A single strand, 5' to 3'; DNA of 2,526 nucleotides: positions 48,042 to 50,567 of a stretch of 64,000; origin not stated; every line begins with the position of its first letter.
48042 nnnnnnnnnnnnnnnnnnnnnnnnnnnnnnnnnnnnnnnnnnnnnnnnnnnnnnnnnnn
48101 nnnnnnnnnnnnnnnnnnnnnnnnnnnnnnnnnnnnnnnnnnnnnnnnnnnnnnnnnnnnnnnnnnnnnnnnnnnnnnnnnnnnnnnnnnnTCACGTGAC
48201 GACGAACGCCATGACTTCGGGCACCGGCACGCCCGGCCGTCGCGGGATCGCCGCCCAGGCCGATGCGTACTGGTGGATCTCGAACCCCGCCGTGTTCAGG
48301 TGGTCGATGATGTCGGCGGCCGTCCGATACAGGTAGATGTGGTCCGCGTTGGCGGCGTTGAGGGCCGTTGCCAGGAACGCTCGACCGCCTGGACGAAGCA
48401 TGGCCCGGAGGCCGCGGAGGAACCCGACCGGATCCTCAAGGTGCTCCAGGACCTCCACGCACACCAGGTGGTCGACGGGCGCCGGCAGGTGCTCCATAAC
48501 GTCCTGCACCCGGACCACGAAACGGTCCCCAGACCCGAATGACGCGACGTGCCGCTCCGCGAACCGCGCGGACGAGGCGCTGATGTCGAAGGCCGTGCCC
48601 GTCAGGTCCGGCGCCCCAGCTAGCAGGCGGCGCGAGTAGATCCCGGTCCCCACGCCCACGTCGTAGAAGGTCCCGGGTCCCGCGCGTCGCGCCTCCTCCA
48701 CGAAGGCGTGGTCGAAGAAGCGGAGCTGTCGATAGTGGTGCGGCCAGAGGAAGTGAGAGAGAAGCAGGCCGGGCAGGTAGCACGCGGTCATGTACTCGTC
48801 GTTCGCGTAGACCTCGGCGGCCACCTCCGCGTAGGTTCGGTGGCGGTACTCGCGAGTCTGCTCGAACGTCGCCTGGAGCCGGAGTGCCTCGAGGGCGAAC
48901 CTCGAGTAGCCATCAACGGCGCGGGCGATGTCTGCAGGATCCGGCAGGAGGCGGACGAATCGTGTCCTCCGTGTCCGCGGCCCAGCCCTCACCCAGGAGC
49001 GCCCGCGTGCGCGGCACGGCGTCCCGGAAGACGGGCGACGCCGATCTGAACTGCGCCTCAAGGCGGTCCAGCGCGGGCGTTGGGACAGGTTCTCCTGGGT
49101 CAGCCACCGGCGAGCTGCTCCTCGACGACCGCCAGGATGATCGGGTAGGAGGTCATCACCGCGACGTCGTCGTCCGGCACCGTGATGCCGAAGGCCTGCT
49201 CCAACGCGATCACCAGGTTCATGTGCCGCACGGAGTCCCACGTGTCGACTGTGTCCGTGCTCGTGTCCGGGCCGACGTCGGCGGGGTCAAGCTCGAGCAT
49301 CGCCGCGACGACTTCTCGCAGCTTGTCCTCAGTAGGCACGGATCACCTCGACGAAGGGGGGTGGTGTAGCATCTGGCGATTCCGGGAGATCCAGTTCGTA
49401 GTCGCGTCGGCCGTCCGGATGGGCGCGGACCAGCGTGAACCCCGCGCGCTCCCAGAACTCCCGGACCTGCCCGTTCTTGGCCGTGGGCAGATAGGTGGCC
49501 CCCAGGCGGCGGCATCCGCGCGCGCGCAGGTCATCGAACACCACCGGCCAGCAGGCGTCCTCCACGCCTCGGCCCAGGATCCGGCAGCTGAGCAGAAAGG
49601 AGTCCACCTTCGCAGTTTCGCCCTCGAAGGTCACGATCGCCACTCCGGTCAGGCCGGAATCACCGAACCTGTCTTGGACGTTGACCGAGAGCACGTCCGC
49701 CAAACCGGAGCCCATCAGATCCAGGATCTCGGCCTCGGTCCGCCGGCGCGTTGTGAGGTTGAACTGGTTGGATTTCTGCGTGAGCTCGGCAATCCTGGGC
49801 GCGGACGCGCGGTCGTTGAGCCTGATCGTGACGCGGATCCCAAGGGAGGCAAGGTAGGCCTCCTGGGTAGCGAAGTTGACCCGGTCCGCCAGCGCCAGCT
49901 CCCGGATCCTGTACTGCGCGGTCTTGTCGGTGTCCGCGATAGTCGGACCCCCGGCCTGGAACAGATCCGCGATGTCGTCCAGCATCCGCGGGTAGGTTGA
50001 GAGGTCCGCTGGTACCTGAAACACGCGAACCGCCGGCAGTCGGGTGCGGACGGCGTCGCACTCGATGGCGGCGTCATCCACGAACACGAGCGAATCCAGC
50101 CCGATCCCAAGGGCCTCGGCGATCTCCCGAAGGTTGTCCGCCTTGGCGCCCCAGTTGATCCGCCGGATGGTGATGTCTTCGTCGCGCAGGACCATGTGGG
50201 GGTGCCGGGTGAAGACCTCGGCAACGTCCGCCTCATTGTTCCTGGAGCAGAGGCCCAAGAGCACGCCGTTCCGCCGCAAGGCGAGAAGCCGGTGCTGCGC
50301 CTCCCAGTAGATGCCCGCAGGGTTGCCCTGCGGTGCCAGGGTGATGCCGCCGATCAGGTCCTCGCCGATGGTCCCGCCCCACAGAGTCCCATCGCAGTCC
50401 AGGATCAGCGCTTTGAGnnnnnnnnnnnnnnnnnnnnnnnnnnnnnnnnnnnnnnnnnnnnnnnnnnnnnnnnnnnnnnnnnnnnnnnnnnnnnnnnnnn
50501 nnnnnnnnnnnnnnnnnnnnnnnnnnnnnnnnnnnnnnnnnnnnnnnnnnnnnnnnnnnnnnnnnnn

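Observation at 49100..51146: FkbH-like (DxDGTLW) loader with cognate ACP and methyltransferase outside a PKS context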

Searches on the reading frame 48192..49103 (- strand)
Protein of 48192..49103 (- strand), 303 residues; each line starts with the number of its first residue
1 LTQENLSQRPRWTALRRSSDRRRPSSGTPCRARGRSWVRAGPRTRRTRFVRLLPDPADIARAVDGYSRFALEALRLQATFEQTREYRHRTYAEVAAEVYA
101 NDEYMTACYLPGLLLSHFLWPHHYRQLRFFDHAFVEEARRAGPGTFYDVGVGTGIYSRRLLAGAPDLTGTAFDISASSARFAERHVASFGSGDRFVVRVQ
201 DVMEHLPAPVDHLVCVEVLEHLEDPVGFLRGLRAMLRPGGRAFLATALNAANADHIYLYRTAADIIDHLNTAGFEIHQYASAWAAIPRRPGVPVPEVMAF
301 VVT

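Call 4: search_protein_families(library=pfam, proteins=[window:48192-49103:-], max_evalue=0.01)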
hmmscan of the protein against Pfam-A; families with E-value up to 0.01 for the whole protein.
window:48192-49103:- (303 aa): 8 families
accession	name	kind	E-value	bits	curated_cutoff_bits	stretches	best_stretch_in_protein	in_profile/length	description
PF08242.18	Methyltransf_12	-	9.6e-15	55.6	30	1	148-241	2-97/98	Methyltransferase domain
PF08241.18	Methyltransf_11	-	1.6e-11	45.1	21.2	1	148-243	2-94/95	Methyltransferase domain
PF13649.12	Methyltransf_25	-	8.9e-11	42.8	27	1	148-240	3-97/97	Methyltransferase domain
PF13489.12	Methyltransf_23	-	1.4e-10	41.6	27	1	140-251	20-123/164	Methyltransferase domain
PF13847.12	Methyltransf_31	-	7.5e-08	32.6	27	1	145-248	6-113/145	Methyltransferase domain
PF02353.26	CMAS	-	0.00017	21.5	27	1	145-250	65-170/273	Mycolic acid cyclopropane synthetase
PF00891.24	Methyltransf_2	-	0.00038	20.3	22.3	1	145-255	65-175/210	O-methyltransferase domain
PF05175.20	MTS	-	0.0074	16.4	23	0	144-215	33-104/170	Methyltransferase small domain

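Call 5: search_protein_families(library=ncbifam, proteins=[window:48192-49103:-], max_evalue=0.01)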
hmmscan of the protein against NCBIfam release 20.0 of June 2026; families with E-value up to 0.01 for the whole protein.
window:48192-49103:- (303 aa): 8 families
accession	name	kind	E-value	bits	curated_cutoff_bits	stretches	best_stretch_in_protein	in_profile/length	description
TIGR01983.1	UbiG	equivalog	5.7e-10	38.9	102.95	1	146-252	53-158/228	bifunctional 2-polyprenyl-6-hydroxyphenol methylase/3-demethylubiquinol 3-O-methyltransferase UbiG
TIGR02072.1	BioC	equivalog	3.2e-07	30.4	184.95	1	143-247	35-135/244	malonyl-ACP O-methyltransferase BioC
NF008264.0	PRK11036.1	equivalog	1.5e-05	24.6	366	1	147-243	49-146/261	tRNA uridine 5-oxyacetic acid(34) methyltransferase CmoM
NF011650.0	PRK15068.1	equivalog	0.00023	20.1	209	1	147-249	127-230/324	tRNA 5-methoxyuridine(34)/uridine 5-oxyacetic acid(34) synthase CmoB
TIGR00452.1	TIGR00452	equivalog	0.00037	19.4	275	1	147-247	122-222/316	tRNA 5-methoxyuridine(34)/uridine 5-oxyacetic acid(34) synthase CmoB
TIGR03534.1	RF_mod_PrmC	equivalog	0.0012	18.3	199.1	1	135-214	81-161/253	peptide chain release factor N(5)-glutamine methyltransferase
NF043040.1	corrin_prot_MT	hypoth_equivalog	0.0026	17.2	180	1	146-257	45-160/216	corrinoid protein-associated methyltransferase CpaM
NF000488.1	chrB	exception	0.0078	15.7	620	0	133-184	76-131/280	23S rRNA (guanine(748)-N(1))-methyltransferase ChrB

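Call 60: search_solved_structures(query=window:48192-49103:-, max_evalue=0.001)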
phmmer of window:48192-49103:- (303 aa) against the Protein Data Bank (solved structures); distinct sequences matched with E-value up to 0.001: 23.
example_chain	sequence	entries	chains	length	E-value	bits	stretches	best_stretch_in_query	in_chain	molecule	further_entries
4kdr_A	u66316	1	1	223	6.3e-07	32.3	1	145-249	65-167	3-demethylubiquinone-9 3-methyltransferase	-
5dpm_A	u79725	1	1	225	6.5e-07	32.3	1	145-249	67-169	Ubiquinone biosynthesis O-methyltransferase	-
4kdc_A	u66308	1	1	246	7.6e-07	32.1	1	145-249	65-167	3-demethylubiquinone-9 3-methyltransferase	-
4z2y_A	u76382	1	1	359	1.3e-06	31.3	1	145-248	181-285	CalO6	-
7pg7_D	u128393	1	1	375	4.2e-06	29.7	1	147-249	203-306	Methyltransferase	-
1qzz_A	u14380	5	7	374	7.8e-06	28.8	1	147-246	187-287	aclacinomycin-10-hydroxylase | Protein RdmB | Aclacinomycin 10-hydroxylase RdmB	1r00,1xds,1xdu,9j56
9fcx_A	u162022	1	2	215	2.2e-05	27.3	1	145-242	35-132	SAM-dependent methyltransferase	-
9fd3_A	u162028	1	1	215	2.2e-05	27.3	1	145-242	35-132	SAM-dependent methyltransferase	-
9fcd_A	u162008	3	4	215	2.2e-05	27.3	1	145-242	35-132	SAM-dependent methyltransferase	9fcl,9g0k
9fcy_A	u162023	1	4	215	2.2e-05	27.3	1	145-242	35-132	SAM-dependent methyltransferase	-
9fcu_A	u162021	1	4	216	3e-05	26.8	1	145-242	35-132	SAM-dependent methyltransferase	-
8g5s_A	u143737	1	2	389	5.1e-05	26.1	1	146-251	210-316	TnmJ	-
9fcq_A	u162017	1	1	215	5.2e-05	26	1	145-242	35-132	SAM-dependent methyltransferase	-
8tji_A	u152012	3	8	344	5.4e-05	26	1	132-240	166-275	RedM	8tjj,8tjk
3mgg_A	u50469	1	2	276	6.5e-05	25.7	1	146-242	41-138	Methyltransferase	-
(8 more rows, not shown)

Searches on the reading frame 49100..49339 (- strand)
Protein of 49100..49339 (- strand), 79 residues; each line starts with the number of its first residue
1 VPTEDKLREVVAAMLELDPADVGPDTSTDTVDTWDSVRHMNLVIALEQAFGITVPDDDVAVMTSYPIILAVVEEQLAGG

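Call 4: search_protein_families(library=pfam, proteins=[window:49100-49339:-], max_evalue=0.01)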
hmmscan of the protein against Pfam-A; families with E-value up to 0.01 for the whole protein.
window:49100-49339:- (79 aa): 1 family
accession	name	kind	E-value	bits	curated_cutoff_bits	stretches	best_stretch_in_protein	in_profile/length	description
PF00550.31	PP-binding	-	7.5e-07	29.7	20.8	1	5-59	1-54/67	Phosphopantetheine attachment site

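Call 5: search_protein_families(library=ncbifam, proteins=[window:49100-49339:-], max_evalue=0.01)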
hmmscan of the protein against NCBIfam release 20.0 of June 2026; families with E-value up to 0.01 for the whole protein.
window:49100-49339:- (79 aa): 13 families
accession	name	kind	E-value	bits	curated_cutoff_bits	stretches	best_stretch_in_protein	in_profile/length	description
NF002148.0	PRK00982.1-2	subfamily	2.2e-08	33.8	71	1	3-63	5-65/79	acyl carrier protein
TIGR00517.1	acyl_carrier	equivalog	8.4e-07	28.8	70.45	1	3-60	4-61/77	acyl carrier protein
NF006031.0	PRK08172.1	equivalog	1.4e-06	28.8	76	1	2-77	4-79/82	acyl carrier protein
NF002149.0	PRK00982.1-3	equivalog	1.5e-06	28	106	1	4-64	5-65/78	acyl carrier protein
NF002151.0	PRK00982.1-5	equivalog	2.1e-06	27.8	92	1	4-62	5-63/78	acyl carrier protein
NF009104.0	PRK12449.1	equivalog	4.5e-06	26.5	70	1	9-70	12-73/80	acyl carrier protein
NF002147.0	PRK00982.1-1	equivalog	1.2e-05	25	84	1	6-63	11-68/83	acyl carrier protein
NF002150.0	PRK00982.1-4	subfamily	1.4e-05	25.2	66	1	5-64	8-67/80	acyl carrier protein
NF005079.0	PRK06508.1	equivalog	0.00044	20.6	83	1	3-56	4-57/93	acyl carrier protein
NF058660.1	cispen_ACP_AmcB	equivalog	0.0005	20.2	80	1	14-61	15-62/80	cispentacin biosynthesis acyl carrier protein AmcB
NF040636.1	AcpM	exception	0.0019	18.1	146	1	7-63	10-66/93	meromycolate extension acyl carrier protein AcpM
NF052616.1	ACP_for_OlsHI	equivalog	0.0064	16.8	130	1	18-60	21-63/83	ornithine lipid biosynthesis acyl carrier protein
NF005798.0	PRK07639.1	equivalog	0.0065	16.9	100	1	34-62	38-66/91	petrobactin biosynthesis protein AsbD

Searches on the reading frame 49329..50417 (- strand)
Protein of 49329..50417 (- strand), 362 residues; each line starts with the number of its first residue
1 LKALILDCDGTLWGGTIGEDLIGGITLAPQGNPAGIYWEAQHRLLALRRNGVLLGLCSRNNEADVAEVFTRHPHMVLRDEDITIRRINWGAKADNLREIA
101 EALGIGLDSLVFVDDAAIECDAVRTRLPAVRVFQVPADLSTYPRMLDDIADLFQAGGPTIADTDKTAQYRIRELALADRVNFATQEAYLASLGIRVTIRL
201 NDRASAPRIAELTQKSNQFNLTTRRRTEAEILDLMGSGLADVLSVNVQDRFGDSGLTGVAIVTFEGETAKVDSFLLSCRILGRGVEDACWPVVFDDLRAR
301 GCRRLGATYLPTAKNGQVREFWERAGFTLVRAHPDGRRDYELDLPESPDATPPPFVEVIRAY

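Call 32: search_dna_similar(query=window:49329-50417:-, collection=plasmids, mode=protein, max_rows=60, rows=spread, max_evalue=0.00001)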
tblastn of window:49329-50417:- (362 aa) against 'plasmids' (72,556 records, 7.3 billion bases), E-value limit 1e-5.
Records with a match: 207; places in all: 210; records where one place covers at least 80% of the query: 201.
Best place of each record, by identity: <60% 207.
By first word of the organism name: Bacillus 52; Streptomyces 40; Sinorhizobium 40; Ralstonia 15; Clostridium 13; Rhodococcus 5; Rhizobium 5; Nocardia 3; Methylosinus 2; Burkholderia 2; and 26 more.
By predicted mobility (MOB-suite, as given by PLSDB): non-mobilizable 126; mobilizable 76; conjugative 5.
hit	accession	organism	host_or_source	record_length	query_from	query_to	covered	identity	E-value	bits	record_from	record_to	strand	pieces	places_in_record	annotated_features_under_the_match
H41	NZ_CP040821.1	Paroceanicella profunda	Cell culture,Deep seawater from Mariana ...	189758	2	328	90%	42.9%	1e-57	208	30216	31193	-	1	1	HAD-IIIC family phosphatase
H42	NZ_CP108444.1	Streptomyces sp. NBC_01276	-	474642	2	348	96%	39.0%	4e-50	187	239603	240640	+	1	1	HAD-IIIC family phosphatase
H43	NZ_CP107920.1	Streptomyces sp. NBC_00441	-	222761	2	338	93%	39.2%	4e-48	181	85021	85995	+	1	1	HAD-IIIC family phosphatase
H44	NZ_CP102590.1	Niallia taxi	-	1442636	1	362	100%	35.9%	4e-67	236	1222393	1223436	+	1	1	none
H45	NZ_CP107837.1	Streptomyces sp. NBC_00523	-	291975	2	328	90%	38.7%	2e-49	185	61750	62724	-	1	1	HAD-IIIC family phosphatase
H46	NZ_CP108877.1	Streptomyces sp. NBC_00825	-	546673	2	348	96%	36.4%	2e-48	182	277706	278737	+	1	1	HAD-IIIC family phosphatase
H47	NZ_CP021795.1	Sinorhizobium meliloti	Medicago sativa,Single Cell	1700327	2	340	94%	37.2%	4e-60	216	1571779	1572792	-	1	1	none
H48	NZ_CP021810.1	Sinorhizobium meliloti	Medicago sativa,Single Cell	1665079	2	340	94%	37.2%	5e-60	216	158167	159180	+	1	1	none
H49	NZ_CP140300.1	Sinorhizobium kummerowiae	Kummerowia stipulacea,Pure culture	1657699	2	340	94%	37.2%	3e-59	213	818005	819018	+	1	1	none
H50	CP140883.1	Sinorhizobium meliloti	Medicago lupulina,whole organism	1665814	2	340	94%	37.0%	1e-59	215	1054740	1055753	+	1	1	HAD family hydrolase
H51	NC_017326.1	Sinorhizobium meliloti SM11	-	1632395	2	340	94%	37.0%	2e-59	214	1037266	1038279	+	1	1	none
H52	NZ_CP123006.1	Sinorhizobium meliloti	Medicago sativa,cell culture,nodules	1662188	2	340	94%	37.0%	2e-59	214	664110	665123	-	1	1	none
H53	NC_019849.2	Sinorhizobium meliloti GR4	-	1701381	2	340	94%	37.0%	6e-59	213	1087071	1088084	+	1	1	none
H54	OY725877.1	Subdoligranulum variabile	-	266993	2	336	93%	37.2%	4e-48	181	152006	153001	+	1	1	none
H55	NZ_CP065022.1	Sinorhizobium meliloti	Medicago sativa subsp. varia (Martyn) ...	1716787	2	340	94%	36.7%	4e-59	213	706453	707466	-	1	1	none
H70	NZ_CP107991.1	Streptomyces canus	-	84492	1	359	99%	28.6%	1e-22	107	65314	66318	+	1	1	HAD-IIIC family phosphatase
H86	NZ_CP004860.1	Bacillus thuringiensis serovar kurstaki str. YBT-1520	soil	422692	1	327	90%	25.3%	1e-14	83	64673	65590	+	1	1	HAD-IIIC family phosphatase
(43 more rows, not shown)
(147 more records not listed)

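Call 33: get_annotated_region(hit=H86, flank=8000)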
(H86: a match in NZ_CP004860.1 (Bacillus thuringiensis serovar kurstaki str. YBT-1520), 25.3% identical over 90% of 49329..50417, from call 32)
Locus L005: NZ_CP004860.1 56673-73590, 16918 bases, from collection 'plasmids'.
description: Bacillus thuringiensis serovar kurstaki str. YBT-1520 plasmid pBMB422, complete sequence
organism: Bacillus thuringiensis serovar kurstaki str. YBT-1520 (NCBI taxid 570416)
taxonomy: Bacteria; Bacillota; Bacilli; Bacillales; Bacillaceae; Bacillus; Bacillus thuringiensis; Bacillus thuringiensis serovar kurstaki str. YBT-1520
host: -; source: soil; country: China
typing (MOB-suite, as given by PLSDB): non-mobilizable; replicon rep_cluster_125,rep_cluster_1721; mating-pair formation MPF_T
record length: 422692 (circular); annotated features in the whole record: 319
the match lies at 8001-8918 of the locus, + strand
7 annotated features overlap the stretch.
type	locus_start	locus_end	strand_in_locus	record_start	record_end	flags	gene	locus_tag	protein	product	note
CDS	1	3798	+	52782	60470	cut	-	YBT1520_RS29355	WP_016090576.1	hybrid non-ribosomal peptide synthetase/type I polyketide synthase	-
CDS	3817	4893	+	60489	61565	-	-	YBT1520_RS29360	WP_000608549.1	LLM class flavin-dependent oxidoreductase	-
CDS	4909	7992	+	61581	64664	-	-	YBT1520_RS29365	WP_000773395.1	cyclic peptide export ABC transporter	GO:0015833 - peptide transport [Evidence IEA]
CDS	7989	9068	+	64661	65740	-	-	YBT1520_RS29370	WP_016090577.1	HAD-IIIC family phosphatase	-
CDS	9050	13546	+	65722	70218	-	-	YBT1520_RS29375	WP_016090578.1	non-ribosomal peptide synthetase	-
CDS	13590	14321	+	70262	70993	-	-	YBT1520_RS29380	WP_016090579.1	alpha/beta fold hydrolase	-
CDS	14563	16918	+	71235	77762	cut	-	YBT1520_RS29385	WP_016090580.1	non-ribosomal peptide synthetase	-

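Call 34: get_annotated_region(hit=H70, flank=8000)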
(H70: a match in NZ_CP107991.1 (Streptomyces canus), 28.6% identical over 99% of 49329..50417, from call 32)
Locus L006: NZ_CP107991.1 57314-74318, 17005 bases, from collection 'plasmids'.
description: Streptomyces canus strain NBC 00349 plasmid unnamed2, complete sequence
organism: Streptomyces canus (NCBI taxid 58343)
taxonomy: Bacteria; Actinomycetota; Actinomycetes; Kitasatosporales; Streptomycetaceae; Streptomyces; Streptomyces canus
host: -; source: -; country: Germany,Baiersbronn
typing (MOB-suite, as given by PLSDB): non-mobilizable; replicon rep_cluster_1974
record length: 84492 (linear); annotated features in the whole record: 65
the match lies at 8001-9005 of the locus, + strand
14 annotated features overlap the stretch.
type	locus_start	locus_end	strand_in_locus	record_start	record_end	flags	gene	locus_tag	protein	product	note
CDS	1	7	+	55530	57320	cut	-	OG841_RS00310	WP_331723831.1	acyl-CoA dehydrogenase family protein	-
CDS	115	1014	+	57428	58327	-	-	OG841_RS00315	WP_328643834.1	4'-phosphopantetheinyl transferase superfamily protein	-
CDS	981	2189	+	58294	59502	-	metK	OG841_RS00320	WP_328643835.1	methionine adenosyltransferase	GO:0006556 - S-adenosylmethionine biosynthetic process [Evidence IEA]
CDS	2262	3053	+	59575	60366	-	-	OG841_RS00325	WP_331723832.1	alpha/beta fold hydrolase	-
CDS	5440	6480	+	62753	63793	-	-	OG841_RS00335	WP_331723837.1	3-hydroxyacyl-CoA dehydrogenase NAD-binding domain-containing protein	GO:0006631 - fatty acid metabolic process [Evidence IEA]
CDS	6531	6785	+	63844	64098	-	-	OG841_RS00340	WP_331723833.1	phosphopantetheine-binding protein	-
CDS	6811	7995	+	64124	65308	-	-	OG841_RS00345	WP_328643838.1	acyl-CoA dehydrogenase family protein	-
CDS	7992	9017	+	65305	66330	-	-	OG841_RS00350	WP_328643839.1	HAD-IIIC family phosphatase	-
CDS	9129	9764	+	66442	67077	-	-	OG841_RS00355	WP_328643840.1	hypothetical protein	-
CDS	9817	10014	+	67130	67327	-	-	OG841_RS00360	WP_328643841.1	hypothetical protein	-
CDS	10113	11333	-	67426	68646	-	-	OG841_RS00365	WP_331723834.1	cytochrome P450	-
CDS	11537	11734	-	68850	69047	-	-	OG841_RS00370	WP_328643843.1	ferredoxin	-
CDS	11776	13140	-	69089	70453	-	-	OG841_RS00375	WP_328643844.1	FAD-dependent oxidoreductase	-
CDS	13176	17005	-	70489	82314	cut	-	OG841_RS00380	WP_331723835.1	SDR family NAD(P)-dependent oxidoreductase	-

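Call 84: search_protein_families(library=ncbifam, proteins=[L006:7992-9017:+, L005:7989-9068:+], max_evalue=0.001)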
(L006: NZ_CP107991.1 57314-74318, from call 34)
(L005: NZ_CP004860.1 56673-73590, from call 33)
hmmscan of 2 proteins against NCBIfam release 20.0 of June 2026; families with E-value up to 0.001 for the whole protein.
L006:7992-9017:+ (341 aa): 2 families
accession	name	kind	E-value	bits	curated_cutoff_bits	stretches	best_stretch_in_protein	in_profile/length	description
TIGR01686.1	FkbH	subfamily_domain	6.4e-85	285.1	146.65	1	2-312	1-322/323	FkbH domain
TIGR01681.1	HAD-SF-IIIC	subfamily_domain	3.1e-17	63.6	35.75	1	5-113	1-130/132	HAD-IIIC family phosphatase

L005:7989-9068:+ (359 aa): 2 families
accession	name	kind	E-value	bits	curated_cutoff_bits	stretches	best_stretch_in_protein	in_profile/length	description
TIGR01686.1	FkbH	subfamily_domain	1.8e-77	260.7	146.65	1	5-312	3-321/323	FkbH domain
TIGR01681.1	HAD-SF-IIIC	subfamily_domain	1.1e-16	61.9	35.75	1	6-114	1-130/132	HAD-IIIC family phosphatase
